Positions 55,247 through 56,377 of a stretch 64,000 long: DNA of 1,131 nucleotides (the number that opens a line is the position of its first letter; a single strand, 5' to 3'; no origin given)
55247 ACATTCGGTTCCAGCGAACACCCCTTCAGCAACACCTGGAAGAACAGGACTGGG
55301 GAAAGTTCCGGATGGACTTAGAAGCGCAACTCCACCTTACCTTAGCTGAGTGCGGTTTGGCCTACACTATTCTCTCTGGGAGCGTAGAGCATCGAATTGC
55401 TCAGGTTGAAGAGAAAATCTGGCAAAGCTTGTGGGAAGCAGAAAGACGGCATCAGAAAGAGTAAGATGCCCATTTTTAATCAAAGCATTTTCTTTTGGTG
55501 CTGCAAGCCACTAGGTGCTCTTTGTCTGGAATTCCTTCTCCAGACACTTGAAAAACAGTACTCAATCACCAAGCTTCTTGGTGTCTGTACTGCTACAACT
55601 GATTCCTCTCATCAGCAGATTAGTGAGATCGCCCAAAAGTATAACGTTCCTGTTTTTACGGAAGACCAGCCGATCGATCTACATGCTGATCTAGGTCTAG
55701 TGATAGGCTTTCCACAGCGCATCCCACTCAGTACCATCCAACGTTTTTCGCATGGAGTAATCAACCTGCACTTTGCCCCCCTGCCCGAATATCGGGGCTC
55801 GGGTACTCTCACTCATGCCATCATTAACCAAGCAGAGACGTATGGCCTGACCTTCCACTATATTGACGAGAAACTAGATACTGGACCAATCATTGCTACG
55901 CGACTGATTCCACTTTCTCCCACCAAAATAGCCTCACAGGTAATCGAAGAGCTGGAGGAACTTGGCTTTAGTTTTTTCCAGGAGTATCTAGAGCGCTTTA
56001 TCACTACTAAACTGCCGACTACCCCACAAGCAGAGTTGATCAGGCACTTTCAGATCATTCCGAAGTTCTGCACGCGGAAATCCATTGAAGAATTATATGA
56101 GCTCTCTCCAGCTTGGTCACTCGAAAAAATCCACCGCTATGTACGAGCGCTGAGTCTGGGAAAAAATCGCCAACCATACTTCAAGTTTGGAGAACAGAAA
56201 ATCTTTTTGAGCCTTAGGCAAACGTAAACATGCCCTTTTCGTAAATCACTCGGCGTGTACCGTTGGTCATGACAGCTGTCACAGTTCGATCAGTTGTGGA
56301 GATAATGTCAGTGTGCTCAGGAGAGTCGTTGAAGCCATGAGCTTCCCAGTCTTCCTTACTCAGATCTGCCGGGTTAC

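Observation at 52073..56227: Operon for an N-formylated (or otherwise N-acylated) amino sugar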

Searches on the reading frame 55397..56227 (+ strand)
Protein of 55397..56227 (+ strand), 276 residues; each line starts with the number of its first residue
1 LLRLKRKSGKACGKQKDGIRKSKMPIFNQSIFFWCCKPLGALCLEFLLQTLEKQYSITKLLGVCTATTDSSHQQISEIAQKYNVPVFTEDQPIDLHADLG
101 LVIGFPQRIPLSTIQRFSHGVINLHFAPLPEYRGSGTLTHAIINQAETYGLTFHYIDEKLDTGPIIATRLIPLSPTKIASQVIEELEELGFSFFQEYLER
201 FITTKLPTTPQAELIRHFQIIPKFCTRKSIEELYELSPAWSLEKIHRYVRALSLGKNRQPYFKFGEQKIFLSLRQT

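Call 5: search_protein_families(library=pfam, proteins=[window:55397-56227:+], max_evalue=0.01)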
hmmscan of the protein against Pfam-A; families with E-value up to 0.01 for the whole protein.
window:55397-56227:+ (276 aa): 2 families
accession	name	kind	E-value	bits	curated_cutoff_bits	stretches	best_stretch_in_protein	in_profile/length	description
PF00551.24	Formyl_trans_N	-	2.2e-16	60.6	26.1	1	95-191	78-174/181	Formyl transferase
PF11916.13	Vac14_Fig4_bd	-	0.0018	18.3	25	1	21-89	71-138/179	Vacuolar protein 14 C-terminal Fig4p binding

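Call 6: search_protein_families(library=ncbifam, proteins=[window:55397-56227:+], max_evalue=0.01)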
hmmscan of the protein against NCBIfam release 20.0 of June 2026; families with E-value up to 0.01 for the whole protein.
window:55397-56227:+ (276 aa): 7 families
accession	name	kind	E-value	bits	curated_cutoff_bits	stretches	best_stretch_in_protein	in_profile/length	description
TIGR00460.1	fmt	equivalog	2.6e-18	66.2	201.5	1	73-212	47-196/315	methionyl-tRNA formyltransferase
TIGR00639.1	PurN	equivalog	2.9e-12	46.5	150.1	1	101-198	84-181/192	phosphoribosylglycinamide formyltransferase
NF005414.0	PRK06988.1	equivalog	4.1e-12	45.7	316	1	76-211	48-192/311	formyltransferase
NF005998.1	PRK08125.1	equivalog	3.2e-10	39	777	1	114-213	93-192/649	bifunctional UDP-4-amino-4-deoxy-L-arabinose formyltransferase/UDP-glucuronic acid oxidase ArnA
NF004684.0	PRK06027.1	subfamily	2.9e-08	33.8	223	1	112-181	181-250/286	formyltetrahydrofolate deformylase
TIGR00655.1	PurU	equivalog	5.9e-08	32.7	285.95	1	114-182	178-246/280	formyltetrahydrofolate deformylase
NF005755.0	PRK07579.1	equivalog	2.7e-07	30.7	238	1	97-262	66-223/245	dTDP-4-amino-4,6-dideoxyglucose formyltransferase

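Call 8: search_solved_structures(query=window:55466-56227:+, max_evalue=0.01, show_alignments=2)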
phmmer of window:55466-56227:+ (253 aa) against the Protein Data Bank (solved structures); distinct sequences matched with E-value up to 0.01: 61 (the best 60 are shown).
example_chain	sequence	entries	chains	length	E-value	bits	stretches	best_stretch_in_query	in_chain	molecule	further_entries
4lxq_A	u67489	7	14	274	1.6e-11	47.5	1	22-238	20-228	WlaRD, a sugar 3N-formyl transferase | WlaRD a sugar 3N formyltransferase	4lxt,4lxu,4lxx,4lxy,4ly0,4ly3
5uij_A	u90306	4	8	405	8.7e-11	45.1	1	46-176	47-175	Formyltransferase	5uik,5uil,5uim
5uin_A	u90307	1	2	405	8.7e-11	45.1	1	46-176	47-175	Formyltransferase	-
4iqf_A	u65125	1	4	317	9.2e-11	45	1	69-189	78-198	Methionyl-tRNA formyltransferase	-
4xd1_A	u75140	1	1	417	2.6e-10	43.5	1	33-169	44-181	TDP-3-aminoquinovose-N-formyltransferase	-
4xcz_A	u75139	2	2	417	2.6e-10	43.5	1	33-169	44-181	TDP-3-aminoquinovose-N-formyltransferase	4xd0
3av3_A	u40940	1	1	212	3.9e-10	43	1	80-173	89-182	Phosphoribosylglycinamide formyltransferase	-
7n7a_A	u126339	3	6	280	6.6e-10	42.2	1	43-185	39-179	Formyl_trans_N domain-containing protein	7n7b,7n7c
3kcq_A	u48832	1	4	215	2.2e-09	40.5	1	28-153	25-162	Phosphoribosylglycinamide formyltransferase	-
3tqr_A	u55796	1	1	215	4.7e-09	39.4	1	76-179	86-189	Phosphoribosylglycinamide formyltransferase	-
3tqq_A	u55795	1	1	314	6.4e-09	39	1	65-178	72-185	Methionyl-tRNA formyltransferase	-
3o1l_A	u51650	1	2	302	1.2e-08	38.1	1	60-151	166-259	Formyltetrahydrofolate deformylase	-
3p9x_A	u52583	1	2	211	2.4e-08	37.1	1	72-155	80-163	phosphoribosylglycinamide formyltransferase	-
5vys_A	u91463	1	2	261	3.8e-08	36.5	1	79-157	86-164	Gdp-mannose 4,6-dehydratase / gdp-4-amino-4,6-dideoxy-d-mannose formyltransferase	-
3q0i_A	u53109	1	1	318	3.9e-08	36.4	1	66-176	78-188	Methionyl-tRNA formyltransferase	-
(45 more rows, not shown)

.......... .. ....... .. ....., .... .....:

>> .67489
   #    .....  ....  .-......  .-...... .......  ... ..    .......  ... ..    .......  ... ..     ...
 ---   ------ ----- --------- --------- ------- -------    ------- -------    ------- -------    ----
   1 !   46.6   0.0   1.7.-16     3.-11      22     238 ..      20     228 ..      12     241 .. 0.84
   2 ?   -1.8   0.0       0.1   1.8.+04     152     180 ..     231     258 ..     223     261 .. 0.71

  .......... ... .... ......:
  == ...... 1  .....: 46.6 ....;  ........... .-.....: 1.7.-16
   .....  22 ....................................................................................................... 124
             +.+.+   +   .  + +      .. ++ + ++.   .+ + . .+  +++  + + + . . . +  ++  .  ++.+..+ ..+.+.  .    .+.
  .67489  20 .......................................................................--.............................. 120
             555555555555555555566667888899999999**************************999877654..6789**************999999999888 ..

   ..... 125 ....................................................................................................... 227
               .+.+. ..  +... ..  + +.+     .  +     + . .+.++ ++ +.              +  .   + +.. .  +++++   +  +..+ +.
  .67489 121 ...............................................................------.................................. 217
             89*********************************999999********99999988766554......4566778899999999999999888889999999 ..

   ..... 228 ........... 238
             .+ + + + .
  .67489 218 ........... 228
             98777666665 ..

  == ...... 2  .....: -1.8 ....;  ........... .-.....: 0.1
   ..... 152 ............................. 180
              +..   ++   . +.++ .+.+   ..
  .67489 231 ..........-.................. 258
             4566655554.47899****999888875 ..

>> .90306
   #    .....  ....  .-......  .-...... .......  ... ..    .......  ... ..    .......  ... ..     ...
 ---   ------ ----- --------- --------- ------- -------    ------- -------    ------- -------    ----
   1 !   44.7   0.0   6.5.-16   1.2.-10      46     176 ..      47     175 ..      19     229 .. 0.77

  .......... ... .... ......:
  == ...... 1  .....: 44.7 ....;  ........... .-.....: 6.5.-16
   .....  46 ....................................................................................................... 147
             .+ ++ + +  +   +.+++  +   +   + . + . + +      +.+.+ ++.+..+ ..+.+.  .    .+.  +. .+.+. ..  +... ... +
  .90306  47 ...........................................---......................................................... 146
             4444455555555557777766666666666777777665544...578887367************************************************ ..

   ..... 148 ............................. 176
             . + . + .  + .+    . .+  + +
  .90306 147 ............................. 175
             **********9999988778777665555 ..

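Call 13: find_homologous_proteins(query=window:55466-56227:+, max_evalue=0.001)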
Query window:55466-56227:+ (253 aa): 50 proteins with E <= 0.001 among 614 candidates.
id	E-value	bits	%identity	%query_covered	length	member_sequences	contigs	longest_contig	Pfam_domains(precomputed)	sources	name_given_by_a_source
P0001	3.9e-166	569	100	100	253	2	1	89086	PF00551.25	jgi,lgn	-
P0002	1.1e-78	282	52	98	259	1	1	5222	PF00551.25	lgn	-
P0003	1.5e-76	275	50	100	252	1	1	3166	PF00551.25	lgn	-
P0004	1.1e-73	266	48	98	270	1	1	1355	PF00551.25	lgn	-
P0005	1.8e-73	265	46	98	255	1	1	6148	PF00551.25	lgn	-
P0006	2.4e-73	265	48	98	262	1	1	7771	PF00551.25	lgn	-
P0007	4.4e-73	264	48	100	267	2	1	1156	PF00551.25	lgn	-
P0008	1.7e-71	259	48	99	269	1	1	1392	PF00551.25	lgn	-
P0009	1.0e-70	256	48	99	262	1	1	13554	PF00551.25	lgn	-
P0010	1.2e-70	256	47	98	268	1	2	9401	PF00551.25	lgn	-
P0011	2.4e-68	248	47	98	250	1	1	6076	PF00551.25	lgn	-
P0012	1.0e-66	243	47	97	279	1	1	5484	PF00551.25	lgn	-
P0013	2.3e-66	242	47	98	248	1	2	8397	PF00551.25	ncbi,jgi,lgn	jgi:methionyl-tRNA formyltransferase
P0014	5.6e-66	241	44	97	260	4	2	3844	PF00551.25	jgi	jgi:methionyl-tRNA formyltransferase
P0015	5.0e-65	238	46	97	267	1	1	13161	PF00551.25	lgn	-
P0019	4.7e-61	225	42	99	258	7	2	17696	PF00551.25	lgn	-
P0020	1.0e-60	223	44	96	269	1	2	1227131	PF00551.25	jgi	jgi:methionyl-tRNA formyltransferase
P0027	4.5e-57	212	42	98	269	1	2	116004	PF00551.25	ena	-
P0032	2.3e-50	190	46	76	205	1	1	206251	PF00551.25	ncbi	-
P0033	4.2e-44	169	36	97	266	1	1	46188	PF00551.25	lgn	-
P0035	2.0e-42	164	37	97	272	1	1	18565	PF00551.25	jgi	jgi:methionyl-tRNA formyltransferase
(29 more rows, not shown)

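Call 14: find_encoding_contigs(protein=P0020, flank=8000, max_places=2)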
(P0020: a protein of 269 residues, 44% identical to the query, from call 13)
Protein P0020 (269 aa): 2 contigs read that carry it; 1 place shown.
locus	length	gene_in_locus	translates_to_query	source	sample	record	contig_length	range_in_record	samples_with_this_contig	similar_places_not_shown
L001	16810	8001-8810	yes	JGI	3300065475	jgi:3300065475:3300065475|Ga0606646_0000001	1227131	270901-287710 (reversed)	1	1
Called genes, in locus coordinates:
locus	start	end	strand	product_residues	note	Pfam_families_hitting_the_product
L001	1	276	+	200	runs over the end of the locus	PF09819:ABC_cobalt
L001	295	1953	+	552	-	PF03193:RsgA_GTPase (faint), PF13481:AAA_25 (faint), PF00005:ABC_tran, PF02463:SMC_N (faint), PF13191:AAA_16 (faint), PF13401:AAA_22 (faint), PF00005:ABC_tran, PF13304:AAA_21, +3 more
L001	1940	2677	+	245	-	PF02361:CbiQ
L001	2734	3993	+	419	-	PF05175:MTS, PF02353:CMAS (weak), PF06325:PrmA, PF01170:UPF0020 (weak), PF03602:Cons_hypoth95, PF13847:Methyltransf_31, PF08242:Methyltransf_12 (weak), PF13649:Methyltransf_25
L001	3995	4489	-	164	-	-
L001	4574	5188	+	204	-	PF00293:NUDIX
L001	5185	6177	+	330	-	PF01408:GFO_IDH_MocA, PF02894:GFO_IDH_MocA_C, PF22725:GFO_IDH_MocA_C3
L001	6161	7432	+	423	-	PF00155:Aminotran_1_2 (weak), PF01041:DegT_DnrJ_EryC1, PF00266:Aminotran_5 (weak)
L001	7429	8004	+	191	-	PF13238:AAA_18 (weak), PF13521:AAA_28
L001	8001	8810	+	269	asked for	PF00551:Formyl_trans_N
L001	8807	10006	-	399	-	PF02073:Peptidase_M29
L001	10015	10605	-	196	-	PF01725:Ham1p_like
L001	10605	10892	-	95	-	PF02575:YbaB_DNA_bd (weak)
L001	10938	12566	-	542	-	PF13177:DNA_pol3_delta2, PF13191:AAA_16 (faint), PF13401:AAA_22, PF13604:AAA_30, PF00004:AAA, PF07728:AAA_5, PF22608:DNAX_ATPase_lid, PF16193:AAA_assoc_2 (weak)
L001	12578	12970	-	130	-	PF02130:YbeY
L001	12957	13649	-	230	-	-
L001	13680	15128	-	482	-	PF00749:tRNA-synt_1c, PF19269:Anticodon_2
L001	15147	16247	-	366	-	-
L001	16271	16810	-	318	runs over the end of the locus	PF00768:Peptidase_S11, PF13354:Beta-lactamase2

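Call 15: find_encoding_contigs(protein=P0027, flank=8000, max_places=2)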
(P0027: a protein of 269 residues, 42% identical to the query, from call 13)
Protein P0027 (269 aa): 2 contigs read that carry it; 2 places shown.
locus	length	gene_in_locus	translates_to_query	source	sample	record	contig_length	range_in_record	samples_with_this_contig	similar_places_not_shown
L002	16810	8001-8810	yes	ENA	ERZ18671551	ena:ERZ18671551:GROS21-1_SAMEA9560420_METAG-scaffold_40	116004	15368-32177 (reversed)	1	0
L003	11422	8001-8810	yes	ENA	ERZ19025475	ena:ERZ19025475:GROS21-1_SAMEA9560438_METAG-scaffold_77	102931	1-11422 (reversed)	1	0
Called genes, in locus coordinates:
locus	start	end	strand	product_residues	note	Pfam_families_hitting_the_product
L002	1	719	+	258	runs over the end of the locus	PF00535:Glycos_transf_2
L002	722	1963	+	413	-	PF26314:MptA_B_family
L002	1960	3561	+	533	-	PF02366:PMT (weak)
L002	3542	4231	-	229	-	PF00072:Response_reg, PF00486:Trans_reg_C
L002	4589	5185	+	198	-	PF00293:NUDIX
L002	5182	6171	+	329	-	PF01408:GFO_IDH_MocA, PF22725:GFO_IDH_MocA_C3, PF02894:GFO_IDH_MocA_C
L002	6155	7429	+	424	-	PF00155:Aminotran_1_2, PF00266:Aminotran_5, PF01041:DegT_DnrJ_EryC1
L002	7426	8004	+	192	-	PF00350:Dynamin_N (faint), PF13521:AAA_28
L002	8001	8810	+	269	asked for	PF00551:Formyl_trans_N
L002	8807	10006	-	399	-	PF02073:Peptidase_M29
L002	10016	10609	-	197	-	PF01725:Ham1p_like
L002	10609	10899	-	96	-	PF02575:YbaB_DNA_bd (weak)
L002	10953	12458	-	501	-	-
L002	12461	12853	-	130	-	PF02130:YbeY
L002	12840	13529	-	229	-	-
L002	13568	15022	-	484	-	PF00749:tRNA-synt_1c, PF19269:Anticodon_2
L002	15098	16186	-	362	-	-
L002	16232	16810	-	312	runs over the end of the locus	PF00768:Peptidase_S11, PF13354:Beta-lactamase2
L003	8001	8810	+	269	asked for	PF00551:Formyl_trans_N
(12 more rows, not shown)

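Call 16: find_encoding_contigs(protein=P0033, flank=8000, max_places=2)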
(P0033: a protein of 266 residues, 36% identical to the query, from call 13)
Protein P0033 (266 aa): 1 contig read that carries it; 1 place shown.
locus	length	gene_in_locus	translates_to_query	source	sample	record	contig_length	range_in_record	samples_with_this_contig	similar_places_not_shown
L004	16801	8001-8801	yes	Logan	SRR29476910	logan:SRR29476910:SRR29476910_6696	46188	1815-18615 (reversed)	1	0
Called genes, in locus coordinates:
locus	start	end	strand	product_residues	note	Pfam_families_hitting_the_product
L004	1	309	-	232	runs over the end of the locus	PF00834:Ribul_P_3_epim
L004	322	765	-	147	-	PF02502:LacAB_rpiB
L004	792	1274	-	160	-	PF13473:Cupredoxin_1, PF00127:Copper-bind (weak)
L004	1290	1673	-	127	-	PF01883:FeS_assembly_P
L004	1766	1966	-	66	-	-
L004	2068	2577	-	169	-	-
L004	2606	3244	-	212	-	PF13098:Thioredoxin_2 (faint), PF13462:Thioredoxin_4, PF01323:DSBA, PF13743:Thioredoxin_5 (weak)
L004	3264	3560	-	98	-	PF13459:Fer4_15, PF13370:Fer4_13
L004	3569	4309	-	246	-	PF00970:FAD_binding_6, PF08030:NAD_binding_6 (weak), PF00175:NAD_binding_1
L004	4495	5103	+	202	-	PF00293:NUDIX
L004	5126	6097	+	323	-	PF01408:GFO_IDH_MocA, PF02894:GFO_IDH_MocA_C (weak), PF22725:GFO_IDH_MocA_C3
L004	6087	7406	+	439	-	PF01041:DegT_DnrJ_EryC1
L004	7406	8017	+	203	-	PF13238:AAA_18 (faint), PF13521:AAA_28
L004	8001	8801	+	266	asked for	PF00551:Formyl_trans_N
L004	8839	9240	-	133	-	-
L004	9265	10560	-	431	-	PF00155:Aminotran_1_2 (weak), PF00266:Aminotran_5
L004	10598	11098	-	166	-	PF01458:SUFBD_core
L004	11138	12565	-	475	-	PF19295:SufBD_N, PF01458:SUFBD_core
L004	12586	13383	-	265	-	PF02463:SMC_N (faint), PF00005:ABC_tran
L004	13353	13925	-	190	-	PF00293:NUDIX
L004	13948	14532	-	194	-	PF13482:RNase_H_2 (weak)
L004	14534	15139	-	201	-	PF00081:Sod_Fe_N, PF02777:Sod_Fe_C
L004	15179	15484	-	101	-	-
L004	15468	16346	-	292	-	-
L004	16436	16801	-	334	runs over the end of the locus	PF14257:DUF4349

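Call 18: find_related_loci(query=A1, collection=genome_contigs, flank=8000)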
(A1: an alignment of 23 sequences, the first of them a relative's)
Query A1 (253 aa) in genome_contigs; peptide patterns used: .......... (x = any residue, [..] = any of these).
30 stretches matched a pattern; 28 encode a relative of the query (tblastn E <= 1e-3); 28 distinct loci.
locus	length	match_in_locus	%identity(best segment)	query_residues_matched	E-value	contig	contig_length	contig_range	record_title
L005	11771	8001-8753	50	5-250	2e-85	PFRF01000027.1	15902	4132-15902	MAG: Candidatus Levybacteria bacterium CG_4_9_14_0_2_um_filter_35_21 CG_4_9_14_0.2_um_filter_scaffold_2171_c, whole geno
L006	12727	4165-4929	47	3-252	3e-81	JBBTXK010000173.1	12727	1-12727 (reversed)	MAG: Patescibacteria group bacterium isolate H51-bin196_1 H51_bin196_1_000000000173, whole genome shotgun sequence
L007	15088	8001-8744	30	6-249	4e-31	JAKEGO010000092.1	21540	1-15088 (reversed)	MAG: Thermoplasmata archaeon isolate PMV_4.75 PMV_4.75.k101_1265752, whole genome shotgun sequence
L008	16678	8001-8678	26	5-231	3e-21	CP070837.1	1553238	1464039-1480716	MAG: Candidatus Omnitrophota bacterium isolate bin103 chromosome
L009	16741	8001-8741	26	7-249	2e-20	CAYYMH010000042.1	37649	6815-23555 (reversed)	MAG TPA_asm: uncultured Cytophagia bacterium isolate SRP141376_co3_458 genome assembly, contig: NODE_2746_length_37649_c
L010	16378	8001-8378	34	75-200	8e-19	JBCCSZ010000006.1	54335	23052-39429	MAG: Bacteroidota bacterium isolate P01_D01_bin.68 k141_1903540_length_54335_cov_16.1207, whole genome shotgun sequence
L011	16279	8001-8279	43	96-188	9e-19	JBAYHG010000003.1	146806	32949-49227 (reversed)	MAG: Candidatus Peribacteraceae bacterium isolate SO_2016_GW1_144 scaffold00248_OW334_2016, whole genome shotgun sequenc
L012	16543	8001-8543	24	24-190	2e-18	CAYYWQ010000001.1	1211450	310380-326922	MAG TPA_asm: uncultured Candidatus Saccharibacteria bacterium isolate SRP292972_co1_95 genome assembly, contig: NODE_2_l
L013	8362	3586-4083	30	36-188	6e-18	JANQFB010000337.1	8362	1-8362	MAG: Chitinophagales bacterium isolate PL23a_bin.6 k99_6529515, whole genome shotgun sequence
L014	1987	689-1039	32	72-188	2e-16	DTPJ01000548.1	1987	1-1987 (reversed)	MAG TPA_asm: Candidatus Poribacteria bacterium isolate SpSt-970 Ga0123519_10130350, whole genome shotgun sequence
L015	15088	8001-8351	32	72-188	3e-16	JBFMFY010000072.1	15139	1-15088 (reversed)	MAG: Bacteroidota bacterium isolate MAG283 MAG283_72, whole genome shotgun sequence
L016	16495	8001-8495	29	25-183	4e-16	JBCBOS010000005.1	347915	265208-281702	MAG: Bacteroidota bacterium isolate J06633_12 NODE_5_length_347915_cov_14.018532, whole genome shotgun sequence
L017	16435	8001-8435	32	78-228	1e-14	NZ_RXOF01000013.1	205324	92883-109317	Hymenobacter gummosus strain KCTC 52166 contig_13, whole genome shotgun sequence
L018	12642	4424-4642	41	72-144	6e-14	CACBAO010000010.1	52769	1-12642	uncultured Alphaproteobacteria bacterium isolate AG-349-J18 genome assembly, contig: AG-349-J18_NODE_10, whole genome sh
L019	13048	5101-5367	35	100-188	3e-13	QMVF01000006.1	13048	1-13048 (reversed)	MAG: Candidatus Micrarchaeota archaeon isolate B9_G16 B9_Guay16_scaffold_03102, whole genome shotgun sequence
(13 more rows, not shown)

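Call 46: predict_structure(alignment_id=A1)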
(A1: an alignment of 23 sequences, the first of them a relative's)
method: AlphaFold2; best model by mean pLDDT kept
length: 253 residues; sequences in the alignment: 23
mean_pLDDT: 94.6   pTM: 0.90
mean pLDDT of the five models: 94.6, 94.3, 94.2, 93.7, 93.3
residues with pLDDT >= 90: 231; 70-90: 18; 50-70: 4; < 50: 0
segments of 3 or more residues with pLDDT < 50: none
pLDDT, mean of each block of 10 residues (from residue 1): 88 98 98 96 97 98 95 97 92 96 96 95 98 85 98 94 98 97 95 96 93 96 96 87 93 65
secondary structure, 60 per line:
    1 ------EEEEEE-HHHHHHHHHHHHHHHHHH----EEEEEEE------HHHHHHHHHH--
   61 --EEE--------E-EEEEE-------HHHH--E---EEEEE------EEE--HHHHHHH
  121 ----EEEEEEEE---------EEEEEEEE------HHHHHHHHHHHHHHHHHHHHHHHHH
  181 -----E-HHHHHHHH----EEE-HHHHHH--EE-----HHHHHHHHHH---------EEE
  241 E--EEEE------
elements in order: E7-12 H14-31 E36-42 H49-58 E63-65 E76-80 H88-91 E98-102 E109-111 H114-120 E125-132 E142-149 H156-180 H188-195 E200-202 H204-209 H219-228 E238-241 E244-247
